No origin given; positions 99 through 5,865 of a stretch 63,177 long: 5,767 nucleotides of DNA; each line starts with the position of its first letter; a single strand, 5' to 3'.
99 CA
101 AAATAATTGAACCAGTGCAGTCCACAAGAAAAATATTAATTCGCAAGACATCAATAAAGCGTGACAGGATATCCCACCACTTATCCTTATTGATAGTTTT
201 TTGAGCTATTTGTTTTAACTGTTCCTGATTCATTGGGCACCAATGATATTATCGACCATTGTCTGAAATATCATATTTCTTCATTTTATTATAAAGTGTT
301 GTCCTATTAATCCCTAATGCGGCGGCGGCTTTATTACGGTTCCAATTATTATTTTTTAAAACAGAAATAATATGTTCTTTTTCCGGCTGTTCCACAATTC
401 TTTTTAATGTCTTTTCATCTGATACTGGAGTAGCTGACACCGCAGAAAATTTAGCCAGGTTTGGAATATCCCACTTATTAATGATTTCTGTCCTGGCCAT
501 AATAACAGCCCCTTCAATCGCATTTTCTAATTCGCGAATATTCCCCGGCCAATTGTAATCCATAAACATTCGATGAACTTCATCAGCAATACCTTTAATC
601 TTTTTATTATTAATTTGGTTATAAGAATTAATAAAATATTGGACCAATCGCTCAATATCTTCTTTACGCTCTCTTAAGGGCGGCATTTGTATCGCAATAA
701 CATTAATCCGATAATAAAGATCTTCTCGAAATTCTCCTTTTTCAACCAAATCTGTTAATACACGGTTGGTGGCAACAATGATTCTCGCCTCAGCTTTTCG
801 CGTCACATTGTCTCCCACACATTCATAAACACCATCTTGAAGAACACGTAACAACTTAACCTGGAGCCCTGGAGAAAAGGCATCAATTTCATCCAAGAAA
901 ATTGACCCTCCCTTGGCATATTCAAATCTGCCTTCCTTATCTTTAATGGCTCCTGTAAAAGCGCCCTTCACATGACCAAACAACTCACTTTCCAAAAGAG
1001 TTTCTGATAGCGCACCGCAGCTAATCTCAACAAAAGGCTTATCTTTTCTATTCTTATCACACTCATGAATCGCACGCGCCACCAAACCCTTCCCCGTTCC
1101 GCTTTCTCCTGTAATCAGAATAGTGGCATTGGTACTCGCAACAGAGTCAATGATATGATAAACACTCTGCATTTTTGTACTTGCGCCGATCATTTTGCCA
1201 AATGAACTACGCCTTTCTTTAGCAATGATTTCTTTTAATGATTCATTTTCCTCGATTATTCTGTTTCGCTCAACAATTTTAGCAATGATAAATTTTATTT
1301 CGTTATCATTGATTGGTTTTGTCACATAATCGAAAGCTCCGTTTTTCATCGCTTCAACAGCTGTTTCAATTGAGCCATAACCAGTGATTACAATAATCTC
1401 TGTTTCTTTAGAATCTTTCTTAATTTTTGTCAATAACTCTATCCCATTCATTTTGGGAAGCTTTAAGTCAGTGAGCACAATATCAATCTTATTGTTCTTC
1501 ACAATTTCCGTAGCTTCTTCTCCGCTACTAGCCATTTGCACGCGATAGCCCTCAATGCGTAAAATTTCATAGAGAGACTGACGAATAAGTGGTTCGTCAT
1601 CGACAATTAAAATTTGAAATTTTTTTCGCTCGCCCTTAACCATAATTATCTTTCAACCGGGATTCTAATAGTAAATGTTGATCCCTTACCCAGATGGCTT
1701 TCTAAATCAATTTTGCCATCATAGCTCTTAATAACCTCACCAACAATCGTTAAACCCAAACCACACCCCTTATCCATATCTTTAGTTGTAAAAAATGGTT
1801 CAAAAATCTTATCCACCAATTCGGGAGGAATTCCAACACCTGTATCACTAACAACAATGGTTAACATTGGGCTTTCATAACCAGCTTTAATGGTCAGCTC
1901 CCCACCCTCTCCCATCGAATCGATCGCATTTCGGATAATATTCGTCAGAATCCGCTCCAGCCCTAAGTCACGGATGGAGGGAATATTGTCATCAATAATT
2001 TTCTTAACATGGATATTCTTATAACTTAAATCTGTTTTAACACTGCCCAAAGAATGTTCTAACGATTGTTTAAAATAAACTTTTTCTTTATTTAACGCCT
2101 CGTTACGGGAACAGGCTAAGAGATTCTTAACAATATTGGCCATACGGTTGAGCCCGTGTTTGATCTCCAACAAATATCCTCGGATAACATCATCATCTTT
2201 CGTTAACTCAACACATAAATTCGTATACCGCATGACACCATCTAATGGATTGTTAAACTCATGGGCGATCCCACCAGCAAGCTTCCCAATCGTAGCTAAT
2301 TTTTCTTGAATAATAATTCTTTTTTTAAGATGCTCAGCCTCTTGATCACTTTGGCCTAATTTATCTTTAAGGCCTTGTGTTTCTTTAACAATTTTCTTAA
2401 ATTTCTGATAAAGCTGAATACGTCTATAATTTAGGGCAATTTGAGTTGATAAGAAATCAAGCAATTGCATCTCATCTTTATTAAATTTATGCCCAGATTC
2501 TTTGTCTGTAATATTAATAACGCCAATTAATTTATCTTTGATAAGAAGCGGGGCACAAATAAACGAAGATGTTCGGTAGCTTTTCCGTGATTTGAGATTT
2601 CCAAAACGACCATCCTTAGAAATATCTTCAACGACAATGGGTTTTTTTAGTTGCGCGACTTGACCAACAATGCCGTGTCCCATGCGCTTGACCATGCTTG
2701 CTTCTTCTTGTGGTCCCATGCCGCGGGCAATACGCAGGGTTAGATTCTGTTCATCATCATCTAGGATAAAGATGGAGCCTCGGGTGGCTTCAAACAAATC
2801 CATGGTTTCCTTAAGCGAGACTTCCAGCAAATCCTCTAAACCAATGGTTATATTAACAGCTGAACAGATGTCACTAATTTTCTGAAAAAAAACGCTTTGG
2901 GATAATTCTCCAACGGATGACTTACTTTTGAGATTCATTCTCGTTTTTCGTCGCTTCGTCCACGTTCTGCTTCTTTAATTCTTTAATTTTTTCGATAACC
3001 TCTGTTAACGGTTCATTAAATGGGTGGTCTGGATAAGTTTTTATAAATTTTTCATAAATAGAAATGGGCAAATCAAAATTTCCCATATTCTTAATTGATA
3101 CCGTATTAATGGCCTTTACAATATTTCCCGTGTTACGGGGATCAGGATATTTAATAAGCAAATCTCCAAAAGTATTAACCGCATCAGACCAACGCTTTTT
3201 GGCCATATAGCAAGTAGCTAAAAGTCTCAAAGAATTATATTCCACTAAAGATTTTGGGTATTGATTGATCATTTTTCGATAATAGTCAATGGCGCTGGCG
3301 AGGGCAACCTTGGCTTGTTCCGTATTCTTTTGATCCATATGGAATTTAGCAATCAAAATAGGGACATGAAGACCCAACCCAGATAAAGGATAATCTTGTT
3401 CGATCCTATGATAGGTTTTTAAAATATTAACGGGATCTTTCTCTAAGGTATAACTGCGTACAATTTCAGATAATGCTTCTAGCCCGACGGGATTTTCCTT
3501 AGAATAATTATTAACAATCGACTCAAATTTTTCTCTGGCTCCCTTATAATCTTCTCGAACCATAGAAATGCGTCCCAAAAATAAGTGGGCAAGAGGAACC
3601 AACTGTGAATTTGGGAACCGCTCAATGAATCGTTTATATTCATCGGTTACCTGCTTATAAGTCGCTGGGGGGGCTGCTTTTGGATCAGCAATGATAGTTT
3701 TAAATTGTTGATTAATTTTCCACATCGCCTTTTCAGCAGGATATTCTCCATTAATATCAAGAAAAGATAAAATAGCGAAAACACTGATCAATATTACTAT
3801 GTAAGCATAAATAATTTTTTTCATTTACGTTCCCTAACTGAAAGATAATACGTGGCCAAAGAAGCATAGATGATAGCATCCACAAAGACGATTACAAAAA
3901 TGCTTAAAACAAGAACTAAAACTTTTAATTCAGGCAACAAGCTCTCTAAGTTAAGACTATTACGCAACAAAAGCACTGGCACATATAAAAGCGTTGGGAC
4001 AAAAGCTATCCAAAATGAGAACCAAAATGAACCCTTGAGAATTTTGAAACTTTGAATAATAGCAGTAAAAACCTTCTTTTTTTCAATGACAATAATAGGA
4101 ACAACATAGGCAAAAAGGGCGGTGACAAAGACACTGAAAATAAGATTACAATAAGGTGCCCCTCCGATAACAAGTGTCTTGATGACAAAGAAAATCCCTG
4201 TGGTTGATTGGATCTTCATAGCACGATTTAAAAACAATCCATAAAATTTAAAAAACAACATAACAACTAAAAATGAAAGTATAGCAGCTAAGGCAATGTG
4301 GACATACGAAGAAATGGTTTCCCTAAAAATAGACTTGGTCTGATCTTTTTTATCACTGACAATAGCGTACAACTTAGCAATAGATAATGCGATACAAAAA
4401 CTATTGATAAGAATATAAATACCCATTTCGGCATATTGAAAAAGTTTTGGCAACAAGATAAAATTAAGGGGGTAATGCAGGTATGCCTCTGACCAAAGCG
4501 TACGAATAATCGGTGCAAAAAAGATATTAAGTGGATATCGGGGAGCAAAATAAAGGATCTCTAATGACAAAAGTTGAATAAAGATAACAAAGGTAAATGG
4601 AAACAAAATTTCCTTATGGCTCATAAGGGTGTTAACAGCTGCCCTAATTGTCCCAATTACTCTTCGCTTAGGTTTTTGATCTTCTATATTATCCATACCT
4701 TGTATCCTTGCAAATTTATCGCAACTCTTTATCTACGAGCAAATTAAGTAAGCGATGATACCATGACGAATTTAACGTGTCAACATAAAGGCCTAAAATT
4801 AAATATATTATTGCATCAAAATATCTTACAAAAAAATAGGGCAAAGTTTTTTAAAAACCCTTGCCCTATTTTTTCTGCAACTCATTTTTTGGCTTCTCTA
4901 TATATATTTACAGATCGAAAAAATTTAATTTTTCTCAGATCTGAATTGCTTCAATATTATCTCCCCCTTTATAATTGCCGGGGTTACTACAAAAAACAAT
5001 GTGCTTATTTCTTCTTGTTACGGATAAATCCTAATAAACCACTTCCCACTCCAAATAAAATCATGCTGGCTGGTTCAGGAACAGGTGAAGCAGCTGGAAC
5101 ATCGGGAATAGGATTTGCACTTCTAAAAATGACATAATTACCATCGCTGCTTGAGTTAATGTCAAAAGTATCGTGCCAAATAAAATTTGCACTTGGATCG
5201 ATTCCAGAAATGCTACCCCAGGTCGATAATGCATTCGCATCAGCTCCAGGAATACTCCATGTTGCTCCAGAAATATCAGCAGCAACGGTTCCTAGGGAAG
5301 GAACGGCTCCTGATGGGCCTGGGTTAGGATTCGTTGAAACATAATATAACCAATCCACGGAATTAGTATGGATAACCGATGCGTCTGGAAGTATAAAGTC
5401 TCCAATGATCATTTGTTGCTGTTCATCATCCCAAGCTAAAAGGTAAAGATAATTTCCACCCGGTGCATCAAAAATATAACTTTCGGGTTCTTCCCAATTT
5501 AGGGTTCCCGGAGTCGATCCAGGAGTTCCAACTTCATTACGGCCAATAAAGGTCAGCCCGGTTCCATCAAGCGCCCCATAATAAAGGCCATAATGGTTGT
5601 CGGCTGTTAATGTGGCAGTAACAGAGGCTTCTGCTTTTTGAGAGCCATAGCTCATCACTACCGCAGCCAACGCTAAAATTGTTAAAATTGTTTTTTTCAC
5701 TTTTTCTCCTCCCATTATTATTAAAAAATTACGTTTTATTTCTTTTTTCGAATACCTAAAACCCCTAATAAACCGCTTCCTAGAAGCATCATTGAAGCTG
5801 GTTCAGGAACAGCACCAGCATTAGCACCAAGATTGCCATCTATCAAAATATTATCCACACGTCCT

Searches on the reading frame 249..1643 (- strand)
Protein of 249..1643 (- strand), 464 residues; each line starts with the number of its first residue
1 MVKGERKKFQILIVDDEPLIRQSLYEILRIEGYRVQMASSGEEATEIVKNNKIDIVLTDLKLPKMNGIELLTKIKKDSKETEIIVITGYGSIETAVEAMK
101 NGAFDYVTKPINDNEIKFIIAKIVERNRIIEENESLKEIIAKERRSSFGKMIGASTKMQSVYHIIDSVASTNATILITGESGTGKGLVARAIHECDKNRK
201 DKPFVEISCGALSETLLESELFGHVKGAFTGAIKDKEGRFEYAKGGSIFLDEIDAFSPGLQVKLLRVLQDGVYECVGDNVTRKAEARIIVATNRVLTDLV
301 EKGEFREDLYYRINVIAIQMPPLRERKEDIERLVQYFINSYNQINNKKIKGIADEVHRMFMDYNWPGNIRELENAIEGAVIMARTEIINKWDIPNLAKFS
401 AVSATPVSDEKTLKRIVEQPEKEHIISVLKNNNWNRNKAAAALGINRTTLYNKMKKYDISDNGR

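Call 20: search_protein_families(library=pfam, proteins=[window:249-1643:-], max_evalue=0.001)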
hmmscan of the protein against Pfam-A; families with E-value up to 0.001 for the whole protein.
window:249-1643:- (464 aa): 10 families
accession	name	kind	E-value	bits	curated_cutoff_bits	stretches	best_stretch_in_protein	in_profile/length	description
PF00158.32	Sigma54_activat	-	1.2e-64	217.5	20.2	1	151-319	1-168/168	Sigma-54 interaction domain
PF00072.30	Response_reg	-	2.5e-34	118.2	30.2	1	11-117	1-107/111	Response regulator receiver domain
PF25601.1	AAA_lid_14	-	3.6e-25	88.1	27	1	324-401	1-78/87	AAA+ ATPase lid domain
PF14532.12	Sigma54_activ_2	-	2.6e-19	70.3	25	1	152-323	1-138/138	Sigma-54 interaction domain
PF02954.25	HTH_8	-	1e-14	54.4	22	1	417-457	2-42/42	Bacterial regulatory protein, Fis family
PF18024.7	HTH_50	-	9.9e-09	35.2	27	1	410-460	1-50/50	Helix-turn-helix domain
PF00004.35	AAA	-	7.4e-08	33.3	21.2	1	175-295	1-111/131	ATPase family associated with various cellular activities (AAA)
PF07724.20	AAA_2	-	1.1e-06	29.2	27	1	173-301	4-132/166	AAA domain (Cdc48 subfamily)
PF07728.20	AAA_5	-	2.6e-06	27.9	22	1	175-296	2-125/139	AAA domain (dynein-related subfamily)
PF20161.5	VpsR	-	0.00045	20.4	23.7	0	22-120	21-120/121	VpsR domain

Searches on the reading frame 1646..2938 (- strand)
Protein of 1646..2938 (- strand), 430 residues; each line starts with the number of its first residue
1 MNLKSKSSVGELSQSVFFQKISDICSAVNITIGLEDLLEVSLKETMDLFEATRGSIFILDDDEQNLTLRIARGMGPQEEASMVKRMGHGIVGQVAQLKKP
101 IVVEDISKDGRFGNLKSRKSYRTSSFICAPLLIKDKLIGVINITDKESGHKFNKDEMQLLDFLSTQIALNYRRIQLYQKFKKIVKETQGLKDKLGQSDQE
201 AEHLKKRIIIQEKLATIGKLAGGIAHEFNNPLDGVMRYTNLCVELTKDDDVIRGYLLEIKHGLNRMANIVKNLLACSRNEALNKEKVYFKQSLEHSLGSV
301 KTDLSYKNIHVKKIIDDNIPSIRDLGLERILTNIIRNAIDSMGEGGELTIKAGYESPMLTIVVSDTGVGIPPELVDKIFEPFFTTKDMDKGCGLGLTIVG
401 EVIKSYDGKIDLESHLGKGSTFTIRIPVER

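Call 20: search_protein_families(library=pfam, proteins=[window:1646-2938:-], max_evalue=0.001)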
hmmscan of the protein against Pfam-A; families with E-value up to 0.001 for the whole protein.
window:1646-2938:- (430 aa): 6 families
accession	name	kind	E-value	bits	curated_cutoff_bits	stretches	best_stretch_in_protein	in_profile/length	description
PF02518.31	HATPase_c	-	2.8e-26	92.6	26.4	1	325-429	4-110/111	Histidine kinase-, DNA gyrase B-, and HSP90-like ATPase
PF01590.32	GAF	-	3.5e-19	70.1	22.4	1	34-169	2-131/133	GAF domain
PF13185.12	GAF_2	-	3.3e-16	60.2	28.6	1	34-169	4-133/136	GAF domain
PF13492.12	GAF_3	-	4.1e-13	50.3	27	1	34-169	2-125/129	GAF domain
PF00512.31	HisKA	-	1.7e-08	34.8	26.9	1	218-281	3-65/66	His Kinase A (phospho-acceptor) domain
PF14501.12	HATPase_c_5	-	1e-05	25.8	22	1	325-415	4-91/102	GHKL domain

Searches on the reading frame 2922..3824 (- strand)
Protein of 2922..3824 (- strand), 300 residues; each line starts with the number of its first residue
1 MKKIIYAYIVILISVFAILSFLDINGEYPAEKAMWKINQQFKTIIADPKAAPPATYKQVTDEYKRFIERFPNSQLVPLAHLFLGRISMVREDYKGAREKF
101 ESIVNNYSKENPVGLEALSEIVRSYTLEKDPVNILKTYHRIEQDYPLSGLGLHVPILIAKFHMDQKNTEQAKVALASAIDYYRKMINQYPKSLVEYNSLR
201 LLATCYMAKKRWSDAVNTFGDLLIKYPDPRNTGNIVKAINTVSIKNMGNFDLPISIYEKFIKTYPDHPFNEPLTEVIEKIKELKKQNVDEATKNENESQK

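Call 5: search_protein_families(library=ncbifam, proteins=[window:2922-3824:-], max_evalue=0.1)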
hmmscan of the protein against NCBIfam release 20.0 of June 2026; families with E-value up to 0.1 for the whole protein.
window:2922-3824:- (300 aa): 10 families
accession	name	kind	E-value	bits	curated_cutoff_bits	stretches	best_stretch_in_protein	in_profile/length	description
TIGR02795.1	tol_pal_ybgF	equivalog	1.2e-20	74.3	90.1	2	55-147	17-108/119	tol-pal system protein YbgF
TIGR03302.1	OM_YfiO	subfamily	6.2e-13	48.8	81.4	2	87-192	43-148/239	outer membrane protein assembly factor BamD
NF008068.0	PRK10803.1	equivalog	8.6e-08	32.4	383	2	175-266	159-249/263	cell division protein CpoB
NF052312.1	T9SS_PorW_SprE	equivalog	8.6e-07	28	250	2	66-182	93-209/716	type IX secretion system periplasmic lipoprotein PorW/SprE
TIGR02917.1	PEP_TPR_lipo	equivalog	6.9e-06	24.2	312.2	1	58-228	619-768/899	XrtA/PEP-CTERM system TPR-repeat protein PrsT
NF033920.0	C39_PA2778_fam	equivalog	0.00023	20.7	150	0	56-111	172-224/255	PA2778 family cysteine peptidase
NF008757.0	PRK11788.1-5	equivalog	0.0068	15.6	363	0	79-175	216-305/388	lipopolysaccharide assembly protein LapB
NF033758.1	gliding_GltE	equivalog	0.0073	15.3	225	0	62-112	244-291/411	adventurous gliding motility TPR repeat lipoprotein GltE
TIGR00540.1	TPR_hemY_coli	hypoth_equivalog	0.014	14.2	142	0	78-118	327-365/385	heme biosynthesis-associated TPR protein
TIGR00161.1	TIGR00161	hypoth_equivalog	0.041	13.5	199.25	0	200-242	158-197/239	proteasome assembly chaperone family protein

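Call 6: search_protein_families(library=pfam, proteins=[window:2922-3824:-], max_evalue=0.1)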
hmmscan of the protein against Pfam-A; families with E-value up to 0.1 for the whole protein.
window:2922-3824:- (300 aa): 14 families
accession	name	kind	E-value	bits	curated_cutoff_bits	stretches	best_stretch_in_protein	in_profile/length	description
PF13174.12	TPR_6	-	5.7e-17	61.6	26.3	1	201-228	5-32/33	Tetratricopeptide repeat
PF07719.23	TPR_2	-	1.9e-07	31.1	27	0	199-228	4-33/34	Tetratricopeptide repeat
PF14559.12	TPR_19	-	2.1e-07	31.6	25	1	175-230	7-60/68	Tetratricopeptide repeat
PF09976.15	TPR_21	-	3.2e-06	27.5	25.5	1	53-110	52-109/193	Tetratricopeptide repeat-like domain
PF13428.12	TPR_14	-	5.4e-06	27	23.5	0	199-229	4-34/44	Tetratricopeptide repeat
PF13525.12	YfiO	-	3.8e-05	24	25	0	172-282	18-138/203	Outer membrane lipoprotein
PF13432.12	TPR_16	-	0.00013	22.7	32.7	0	63-107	20-61/65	Tetratricopeptide repeat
PF24575.1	TPR_Slam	-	0.0016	19.3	35.2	0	172-193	60-81/104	Surface lipoprotein assembly modifier, N-terminal TPR repeats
PF13176.12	TPR_7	-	0.0025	18.2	27.9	0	198-230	1-33/36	Tetratricopeptide repeat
PF12921.12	ATP13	-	0.0037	17.6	26.7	0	232-271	52-90/114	Mitochondrial ATPase expression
PF10300.15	Iml2-TPR_39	-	0.019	14.2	22.2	0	58-107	248-294/467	Iml2/Tetratricopeptide repeat protein 39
PF13181.12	TPR_8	-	0.03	14.9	25.7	0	157-183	6-32/34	Tetratricopeptide repeat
PF07739.18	TipAS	-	0.037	15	23.8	0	164-221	47-104/117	TipAS antibiotic-recognition domain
PF12895.13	ANAPC3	-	0.038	14.7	27.2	0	176-221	40-81/82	Anaphase-promoting complex, cyclosome, subunit 3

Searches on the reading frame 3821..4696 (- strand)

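Call 5: search_protein_families(library=ncbifam, proteins=[window:3821-4696:-], max_evalue=0.1)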
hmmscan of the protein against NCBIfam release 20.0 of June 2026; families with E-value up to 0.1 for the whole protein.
window:3821-4696:- (291 aa): 1 family
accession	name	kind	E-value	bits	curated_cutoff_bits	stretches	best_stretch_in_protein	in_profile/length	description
NF007454.0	PRK10019.1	subfamily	0.028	13.6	195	1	125-177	46-98/283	nickel/cobalt efflux transporter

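Call 6: search_protein_families(library=pfam, proteins=[window:3821-4696:-], max_evalue=0.1)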
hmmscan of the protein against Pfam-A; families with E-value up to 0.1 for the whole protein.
window:3821-4696:- (291 aa): 0 families

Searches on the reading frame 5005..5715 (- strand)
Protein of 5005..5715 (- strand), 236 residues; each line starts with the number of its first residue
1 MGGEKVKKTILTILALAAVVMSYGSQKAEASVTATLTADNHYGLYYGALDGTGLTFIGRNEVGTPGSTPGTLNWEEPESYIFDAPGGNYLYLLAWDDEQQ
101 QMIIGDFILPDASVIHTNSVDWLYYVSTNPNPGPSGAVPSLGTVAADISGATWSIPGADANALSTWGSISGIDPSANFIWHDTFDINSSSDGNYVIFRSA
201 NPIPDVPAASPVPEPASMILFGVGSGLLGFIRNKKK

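Call 5: search_protein_families(library=ncbifam, proteins=[window:5005-5715:-], max_evalue=0.1)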
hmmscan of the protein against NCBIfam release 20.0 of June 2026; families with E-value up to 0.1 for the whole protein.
window:5005-5715:- (236 aa): 11 families
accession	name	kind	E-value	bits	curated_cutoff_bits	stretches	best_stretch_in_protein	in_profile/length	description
NF038129.1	PEP_NF038129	equivalog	2.7e-05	24.1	65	1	189-234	149-193/194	NF038129 family PEP-CTERM protein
TIGR02595.1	PEP_CTERM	domain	0.00045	20.9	16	1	212-235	1-23/24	PEP-CTERM sorting domain-containing protein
NF038125.1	PEP_CTERM_THxN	subfamily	0.0027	17.3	85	1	210-232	220-243/246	THxN family PEP-CTERM protein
NF038126.1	PEP_CTERM_FxDxF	subfamily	0.0041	17.4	50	1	209-233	139-163/165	FxDxF family PEP-CTERM protein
NF038120.1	PEP_CTERM_QFxxD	subfamily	0.0044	16.9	80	1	209-235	190-214/215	NF038120 family PEP-CTERM protein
NF041538.1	PEP_EDSA_1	subfamily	0.014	15.1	100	1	209-234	281-306/307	EDSAP-1 family PEP-CTERM protein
NF041927.1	Xrt_dep_XDP1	equivalog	0.038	14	125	0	207-233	215-241/242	exosortase-dependent surface protein XDP1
NF038119.1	PEP_CTERM_MHFG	equivalog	0.039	14.3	100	1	199-235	223-259/260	MHFG family PEP-CTERM protein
NF038118.1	PEP_CTERM_CCXG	equivalog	0.041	13.6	90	1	209-235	173-199/199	CCXG family PEP-CTERM protein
NF038124.1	PEP_CTERM_TLD_A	exception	0.043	13.4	100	0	210-235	209-234/235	PEP_CTERM-anchored TLD domain-containing protein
NF033947.0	PEP-cistern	hypoth_equivalog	0.076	12.8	60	0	207-233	168-194/195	cistern family PEP-CTERM protein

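Call 6: search_protein_families(library=pfam, proteins=[window:5005-5715:-], max_evalue=0.1)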
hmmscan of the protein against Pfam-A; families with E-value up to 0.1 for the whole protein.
window:5005-5715:- (236 aa): 1 family
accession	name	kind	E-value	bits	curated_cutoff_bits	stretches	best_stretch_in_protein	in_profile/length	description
PF07589.16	PEP-CTERM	-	5.1e-06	26.8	20.7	1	211-232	1-21/24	PEP-CTERM motif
